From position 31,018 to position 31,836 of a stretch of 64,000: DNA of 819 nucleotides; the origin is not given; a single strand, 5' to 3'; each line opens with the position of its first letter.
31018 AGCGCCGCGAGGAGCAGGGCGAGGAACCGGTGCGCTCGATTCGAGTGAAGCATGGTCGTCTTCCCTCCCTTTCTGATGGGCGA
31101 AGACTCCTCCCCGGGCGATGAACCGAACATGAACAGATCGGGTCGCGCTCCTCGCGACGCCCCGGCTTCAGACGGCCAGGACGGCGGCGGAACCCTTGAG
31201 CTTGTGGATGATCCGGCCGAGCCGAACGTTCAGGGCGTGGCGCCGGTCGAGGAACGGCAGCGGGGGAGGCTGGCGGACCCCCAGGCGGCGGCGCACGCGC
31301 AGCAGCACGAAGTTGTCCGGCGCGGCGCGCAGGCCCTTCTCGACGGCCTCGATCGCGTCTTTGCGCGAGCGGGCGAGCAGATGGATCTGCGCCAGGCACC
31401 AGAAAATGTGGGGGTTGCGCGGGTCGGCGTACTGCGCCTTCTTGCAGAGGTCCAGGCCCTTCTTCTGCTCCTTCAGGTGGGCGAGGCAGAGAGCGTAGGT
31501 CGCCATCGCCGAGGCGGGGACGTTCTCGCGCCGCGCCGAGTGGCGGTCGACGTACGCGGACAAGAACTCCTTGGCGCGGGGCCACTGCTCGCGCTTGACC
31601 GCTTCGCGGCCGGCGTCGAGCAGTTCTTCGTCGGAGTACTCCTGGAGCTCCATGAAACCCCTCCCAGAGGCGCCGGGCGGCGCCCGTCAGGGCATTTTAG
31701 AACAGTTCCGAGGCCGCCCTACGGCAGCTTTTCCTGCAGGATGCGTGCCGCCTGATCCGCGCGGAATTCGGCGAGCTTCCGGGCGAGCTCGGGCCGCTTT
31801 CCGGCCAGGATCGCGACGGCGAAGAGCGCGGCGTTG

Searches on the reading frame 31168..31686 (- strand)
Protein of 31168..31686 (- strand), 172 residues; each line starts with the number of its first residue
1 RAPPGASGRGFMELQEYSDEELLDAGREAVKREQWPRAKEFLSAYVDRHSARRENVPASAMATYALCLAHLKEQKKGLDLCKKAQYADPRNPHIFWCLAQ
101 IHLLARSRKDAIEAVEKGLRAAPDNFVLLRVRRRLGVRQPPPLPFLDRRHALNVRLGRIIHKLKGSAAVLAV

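Call 68: search_protein_families(library=pfam, proteins=[window:31168-31686:-], max_evalue=0.01)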
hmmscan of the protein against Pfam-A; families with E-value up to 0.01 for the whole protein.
window:31168-31686:- (172 aa): 4 families
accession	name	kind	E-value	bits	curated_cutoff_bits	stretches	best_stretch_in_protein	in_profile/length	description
PF13432.12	TPR_16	-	1.2e-05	26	32.7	1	23-92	1-65/65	Tetratricopeptide repeat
PF07719.23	TPR_2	-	0.00088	19.7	27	0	95-125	4-34/34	Tetratricopeptide repeat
PF13428.12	TPR_14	-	0.0029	18.6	23.5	0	94-129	3-38/44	Tetratricopeptide repeat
PF14559.12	TPR_19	-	0.0054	17.5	25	0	78-125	11-58/68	Tetratricopeptide repeat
